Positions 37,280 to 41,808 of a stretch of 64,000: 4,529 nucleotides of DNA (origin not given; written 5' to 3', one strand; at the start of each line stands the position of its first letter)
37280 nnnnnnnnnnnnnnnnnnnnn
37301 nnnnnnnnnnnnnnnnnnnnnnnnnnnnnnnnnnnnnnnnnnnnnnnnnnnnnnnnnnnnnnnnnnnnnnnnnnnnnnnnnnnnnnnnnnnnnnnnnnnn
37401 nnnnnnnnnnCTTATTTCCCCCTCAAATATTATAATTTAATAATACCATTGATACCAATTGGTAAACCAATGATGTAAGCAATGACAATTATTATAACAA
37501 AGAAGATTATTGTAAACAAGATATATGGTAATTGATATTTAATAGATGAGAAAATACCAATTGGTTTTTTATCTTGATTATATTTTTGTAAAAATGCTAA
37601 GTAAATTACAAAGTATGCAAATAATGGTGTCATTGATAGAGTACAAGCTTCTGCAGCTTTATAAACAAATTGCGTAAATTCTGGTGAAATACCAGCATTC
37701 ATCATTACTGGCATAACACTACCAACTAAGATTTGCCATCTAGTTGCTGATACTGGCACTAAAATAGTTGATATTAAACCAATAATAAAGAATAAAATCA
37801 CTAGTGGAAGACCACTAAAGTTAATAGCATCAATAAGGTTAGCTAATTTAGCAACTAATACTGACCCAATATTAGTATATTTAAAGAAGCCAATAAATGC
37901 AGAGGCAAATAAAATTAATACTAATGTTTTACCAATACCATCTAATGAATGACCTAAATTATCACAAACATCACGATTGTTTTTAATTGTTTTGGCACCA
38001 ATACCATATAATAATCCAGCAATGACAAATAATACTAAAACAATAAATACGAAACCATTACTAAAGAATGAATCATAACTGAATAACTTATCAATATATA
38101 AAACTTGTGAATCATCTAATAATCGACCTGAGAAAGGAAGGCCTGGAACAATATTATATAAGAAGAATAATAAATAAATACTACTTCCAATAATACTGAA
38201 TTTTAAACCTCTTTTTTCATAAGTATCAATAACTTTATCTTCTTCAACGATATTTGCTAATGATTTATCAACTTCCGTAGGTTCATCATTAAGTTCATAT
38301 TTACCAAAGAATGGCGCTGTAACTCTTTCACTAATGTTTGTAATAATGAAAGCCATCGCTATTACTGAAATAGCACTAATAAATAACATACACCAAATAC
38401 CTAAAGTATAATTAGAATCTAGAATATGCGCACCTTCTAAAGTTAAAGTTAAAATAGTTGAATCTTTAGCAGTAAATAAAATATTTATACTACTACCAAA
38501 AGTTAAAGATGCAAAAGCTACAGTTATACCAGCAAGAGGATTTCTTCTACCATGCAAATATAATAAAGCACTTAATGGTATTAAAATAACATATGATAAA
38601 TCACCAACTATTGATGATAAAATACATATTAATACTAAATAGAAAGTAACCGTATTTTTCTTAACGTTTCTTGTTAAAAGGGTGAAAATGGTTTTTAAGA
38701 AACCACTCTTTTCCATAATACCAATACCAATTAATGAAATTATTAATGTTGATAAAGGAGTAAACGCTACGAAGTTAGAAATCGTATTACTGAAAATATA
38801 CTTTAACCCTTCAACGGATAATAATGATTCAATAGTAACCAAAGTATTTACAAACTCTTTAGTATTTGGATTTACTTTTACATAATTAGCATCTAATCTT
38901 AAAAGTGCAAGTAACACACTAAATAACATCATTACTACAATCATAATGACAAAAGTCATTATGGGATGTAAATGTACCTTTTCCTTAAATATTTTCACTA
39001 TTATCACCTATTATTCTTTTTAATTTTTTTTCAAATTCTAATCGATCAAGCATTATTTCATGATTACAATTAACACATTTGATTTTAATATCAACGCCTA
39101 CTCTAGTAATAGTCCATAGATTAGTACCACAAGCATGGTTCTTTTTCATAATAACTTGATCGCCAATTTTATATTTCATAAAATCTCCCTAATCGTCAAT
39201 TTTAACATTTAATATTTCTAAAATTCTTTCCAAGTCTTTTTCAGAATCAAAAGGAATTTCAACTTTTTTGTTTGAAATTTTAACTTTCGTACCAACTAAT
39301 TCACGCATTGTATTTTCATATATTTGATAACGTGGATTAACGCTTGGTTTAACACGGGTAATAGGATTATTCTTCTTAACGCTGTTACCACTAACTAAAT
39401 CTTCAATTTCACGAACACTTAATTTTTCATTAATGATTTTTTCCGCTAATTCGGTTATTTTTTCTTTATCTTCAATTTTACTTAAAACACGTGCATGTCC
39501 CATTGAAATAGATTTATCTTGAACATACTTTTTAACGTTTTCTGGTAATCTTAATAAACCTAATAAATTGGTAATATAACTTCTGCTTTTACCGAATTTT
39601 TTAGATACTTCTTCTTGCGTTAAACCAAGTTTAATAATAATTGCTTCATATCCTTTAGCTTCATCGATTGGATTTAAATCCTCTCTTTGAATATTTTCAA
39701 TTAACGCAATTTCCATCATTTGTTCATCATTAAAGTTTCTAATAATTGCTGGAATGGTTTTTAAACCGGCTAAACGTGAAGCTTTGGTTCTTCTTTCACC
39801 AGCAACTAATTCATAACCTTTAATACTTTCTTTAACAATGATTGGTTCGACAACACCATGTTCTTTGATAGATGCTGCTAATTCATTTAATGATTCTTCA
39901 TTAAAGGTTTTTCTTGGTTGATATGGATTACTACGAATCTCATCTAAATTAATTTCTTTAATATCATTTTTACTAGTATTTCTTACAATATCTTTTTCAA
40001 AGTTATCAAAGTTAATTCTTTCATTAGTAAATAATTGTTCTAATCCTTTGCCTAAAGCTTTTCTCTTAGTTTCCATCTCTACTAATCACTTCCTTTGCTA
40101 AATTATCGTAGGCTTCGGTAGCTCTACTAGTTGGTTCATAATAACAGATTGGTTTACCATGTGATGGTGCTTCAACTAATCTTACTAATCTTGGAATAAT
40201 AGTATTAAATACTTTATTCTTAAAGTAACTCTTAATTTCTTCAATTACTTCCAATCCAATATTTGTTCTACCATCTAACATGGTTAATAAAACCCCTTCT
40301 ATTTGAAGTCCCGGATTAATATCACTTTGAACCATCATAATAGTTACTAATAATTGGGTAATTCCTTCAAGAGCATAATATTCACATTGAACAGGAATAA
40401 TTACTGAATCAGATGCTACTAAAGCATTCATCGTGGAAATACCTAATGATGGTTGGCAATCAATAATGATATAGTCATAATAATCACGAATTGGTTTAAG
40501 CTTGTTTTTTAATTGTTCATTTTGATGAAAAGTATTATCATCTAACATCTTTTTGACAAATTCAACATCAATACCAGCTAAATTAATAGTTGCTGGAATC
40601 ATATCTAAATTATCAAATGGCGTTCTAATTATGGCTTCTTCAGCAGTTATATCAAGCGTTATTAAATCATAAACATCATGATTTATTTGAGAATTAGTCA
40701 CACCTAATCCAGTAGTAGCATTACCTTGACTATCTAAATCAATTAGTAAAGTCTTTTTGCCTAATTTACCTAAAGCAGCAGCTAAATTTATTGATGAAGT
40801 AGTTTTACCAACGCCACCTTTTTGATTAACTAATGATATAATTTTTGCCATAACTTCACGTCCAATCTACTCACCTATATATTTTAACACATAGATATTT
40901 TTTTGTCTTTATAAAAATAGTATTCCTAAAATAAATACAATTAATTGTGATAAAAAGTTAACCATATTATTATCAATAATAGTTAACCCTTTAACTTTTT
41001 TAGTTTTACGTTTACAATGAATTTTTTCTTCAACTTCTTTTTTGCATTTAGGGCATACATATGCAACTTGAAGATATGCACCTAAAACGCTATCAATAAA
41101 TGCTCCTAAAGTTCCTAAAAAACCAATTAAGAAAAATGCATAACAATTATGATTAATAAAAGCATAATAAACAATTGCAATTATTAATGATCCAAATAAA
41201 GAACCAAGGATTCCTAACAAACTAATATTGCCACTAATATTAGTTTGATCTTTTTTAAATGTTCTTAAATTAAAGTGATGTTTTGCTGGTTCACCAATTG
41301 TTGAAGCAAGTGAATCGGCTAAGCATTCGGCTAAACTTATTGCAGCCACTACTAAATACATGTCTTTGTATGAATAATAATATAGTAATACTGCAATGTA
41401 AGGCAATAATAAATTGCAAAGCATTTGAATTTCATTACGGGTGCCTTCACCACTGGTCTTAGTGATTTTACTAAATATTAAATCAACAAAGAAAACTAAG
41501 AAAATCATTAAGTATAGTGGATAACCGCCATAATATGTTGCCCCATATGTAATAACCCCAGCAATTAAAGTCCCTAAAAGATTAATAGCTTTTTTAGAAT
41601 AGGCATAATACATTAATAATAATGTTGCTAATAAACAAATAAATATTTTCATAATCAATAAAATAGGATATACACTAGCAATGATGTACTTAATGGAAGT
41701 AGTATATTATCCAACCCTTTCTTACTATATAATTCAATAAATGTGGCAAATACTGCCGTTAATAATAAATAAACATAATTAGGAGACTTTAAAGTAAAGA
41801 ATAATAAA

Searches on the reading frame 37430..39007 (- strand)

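Call 8: search_protein_families(library=ncbifam, max_evalue=0.001, proteins=[window:37430-39007:-])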
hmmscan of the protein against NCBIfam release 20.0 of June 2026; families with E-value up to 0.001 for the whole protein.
window:37430-39007:- (525 aa): 2 families
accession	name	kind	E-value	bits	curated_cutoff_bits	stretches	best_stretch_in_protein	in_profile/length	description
TIGR00819.1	ydaH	subfamily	3.8e-79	266.6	753.55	1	13-519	24-512/521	AbgT family antimetabolite efflux transporter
NF008459.0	PRK11339.1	equivalog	1.7e-57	195.4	864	1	10-519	25-501/508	p-aminobenzoyl-glutamate transporter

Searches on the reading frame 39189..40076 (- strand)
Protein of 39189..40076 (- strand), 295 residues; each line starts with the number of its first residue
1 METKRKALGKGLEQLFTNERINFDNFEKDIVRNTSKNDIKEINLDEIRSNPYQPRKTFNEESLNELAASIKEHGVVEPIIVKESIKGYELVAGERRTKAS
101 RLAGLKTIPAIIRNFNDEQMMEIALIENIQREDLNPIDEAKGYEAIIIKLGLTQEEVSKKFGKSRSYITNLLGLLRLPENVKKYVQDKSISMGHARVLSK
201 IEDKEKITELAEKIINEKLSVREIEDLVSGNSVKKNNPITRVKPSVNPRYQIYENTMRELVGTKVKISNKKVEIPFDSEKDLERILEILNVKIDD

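Call 8: search_protein_families(library=ncbifam, max_evalue=0.001, proteins=[window:39189-40076:-])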
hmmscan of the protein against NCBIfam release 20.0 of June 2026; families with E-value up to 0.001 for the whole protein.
window:39189-40076:- (295 aa): 8 families
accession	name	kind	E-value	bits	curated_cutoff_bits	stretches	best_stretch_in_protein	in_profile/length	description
TIGR04285.1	nucleoid_noc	exception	2.7e-71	239.9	315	1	39-274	2-238/255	nucleoid occlusion protein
TIGR00180.1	parB_part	domain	7.2e-58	195.4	58.45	1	37-215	3-186/186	ParB/RepB/Spo0J family partition protein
TIGR03734.1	PRTRC_parB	hypoth_equivalog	7.2e-39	133.7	278.6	1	52-230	6-188/555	PRTRC system ParB family protein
NF010406.0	PRK13832.1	subfamily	8e-17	61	640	1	41-171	6-139/578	plasmid partitioning protein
TIGR03454.1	partition_RepB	equivalog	3.3e-14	53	201.5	1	35-180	60-207/325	plasmid partitioning protein RepB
NF010440.0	PRK13866.1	equivalog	7.1e-07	28.7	522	1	63-140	90-169/336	plasmid partitioning protein RepB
NF010252.0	PRK13698.1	equivalog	0.00015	20.8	274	1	57-289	83-318/323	ParB/RepB/Spo0J family plasmid partition protein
NF053625.1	SerKinSerKArch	equivalog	0.00061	19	380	1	53-163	25-137/244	ADP-dependent L-serine kinase SerK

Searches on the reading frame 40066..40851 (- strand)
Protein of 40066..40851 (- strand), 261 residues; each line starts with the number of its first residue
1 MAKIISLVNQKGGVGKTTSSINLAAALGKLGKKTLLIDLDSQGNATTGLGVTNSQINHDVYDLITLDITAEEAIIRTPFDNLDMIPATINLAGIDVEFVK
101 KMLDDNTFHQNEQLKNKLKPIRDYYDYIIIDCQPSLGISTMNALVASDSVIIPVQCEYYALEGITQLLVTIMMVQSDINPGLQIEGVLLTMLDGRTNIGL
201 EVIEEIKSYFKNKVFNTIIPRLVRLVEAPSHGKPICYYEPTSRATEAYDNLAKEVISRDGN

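Call 8: search_protein_families(library=ncbifam, max_evalue=0.001, proteins=[window:40066-40851:-])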
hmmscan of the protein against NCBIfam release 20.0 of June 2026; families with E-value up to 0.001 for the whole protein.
window:40066-40851:- (261 aa): 25 families
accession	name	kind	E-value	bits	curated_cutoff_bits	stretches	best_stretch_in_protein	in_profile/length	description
NF041283.1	PrgP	equivalog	7.2e-33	114.2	400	1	1-225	1-228/297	ParA superfamily DNA segregation protein PrgP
NF041546.1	ParA_partition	equivalog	8.5e-32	110.4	180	2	110-254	62-203/203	ParA family partition ATPase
TIGR03453.1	partition_RepA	equivalog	2.7e-28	98.9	348.45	1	3-171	105-281/387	plasmid partitioning protein RepA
TIGR01969.1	minD_arch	subfamily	7.9e-28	97.3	201.75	1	4-257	2-232/251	cell division ATPase MinD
TIGR01968.1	minD_bact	equivalog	7.2e-21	74.7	212.9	1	2-257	1-238/261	septum site-determining protein MinD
NF010443.0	PRK13869.1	subfamily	4.4e-19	68.5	446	1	3-170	122-297/405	plasmid-partitioning protein RepA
NF010259.0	PRK13705.1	equivalog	3.5e-17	62.4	725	1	3-170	107-280/388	plasmid-partitioning protein SopA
TIGR03371.1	cellulose_yhjQ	equivalog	1.5e-13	50.8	157.85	1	3-255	2-241/246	cellulose biosynthesis protein BcsQ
TIGR01007.1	eps_fam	subfamily_domain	2.6e-13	50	108.05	1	3-146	18-148/204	polysaccharide biosynthesis tyrosine autokinase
NF008079.0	PRK10818.1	equivalog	2.6e-13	49.9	508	1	1-255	1-246/270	septum site-determining protein MinD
NF047398.1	AAA_KGGVGR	domain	5.2e-10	40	90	1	3-148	3-163/190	KGGVGR-motif variant AAA ATPase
TIGR01287.1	nifH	equivalog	2.1e-08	33.9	394.35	1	10-258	7-247/275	nitrogenase iron protein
TIGR03018.1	pepcterm_TyrKin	hypoth_equivalog_domain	2.3e-08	33.6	230.65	1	12-168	45-193/207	XrtA-associated tyrosine autokinase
NF009701.0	PRK13230.1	subfamily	2.6e-08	33.2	350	1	8-53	6-51/291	nitrogenase reductase-like protein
NF033200.1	F430_CfbC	exception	8.4e-08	31.9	402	1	9-80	6-76/260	Ni-sirohydrochlorin a,c-diamide reductive cyclase ATP-dependent reductase subunit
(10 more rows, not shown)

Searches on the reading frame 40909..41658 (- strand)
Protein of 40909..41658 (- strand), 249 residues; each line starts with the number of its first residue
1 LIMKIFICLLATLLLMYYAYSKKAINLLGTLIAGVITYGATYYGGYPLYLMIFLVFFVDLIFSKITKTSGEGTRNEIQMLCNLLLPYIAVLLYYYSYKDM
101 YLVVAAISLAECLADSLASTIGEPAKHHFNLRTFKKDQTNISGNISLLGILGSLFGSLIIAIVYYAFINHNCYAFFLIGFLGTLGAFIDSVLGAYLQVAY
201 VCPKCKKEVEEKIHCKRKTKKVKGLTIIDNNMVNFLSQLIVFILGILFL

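Call 8: search_protein_families(library=ncbifam, max_evalue=0.001, proteins=[window:40909-41658:-])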
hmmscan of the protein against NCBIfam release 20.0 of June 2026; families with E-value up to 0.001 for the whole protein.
window:40909-41658:- (249 aa): 1 family
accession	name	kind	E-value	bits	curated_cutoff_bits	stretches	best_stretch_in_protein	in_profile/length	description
TIGR00297.1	TIGR00297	hypoth_equivalog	2.6e-14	53.5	205.85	1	5-197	5-208/237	TIGR00297 family protein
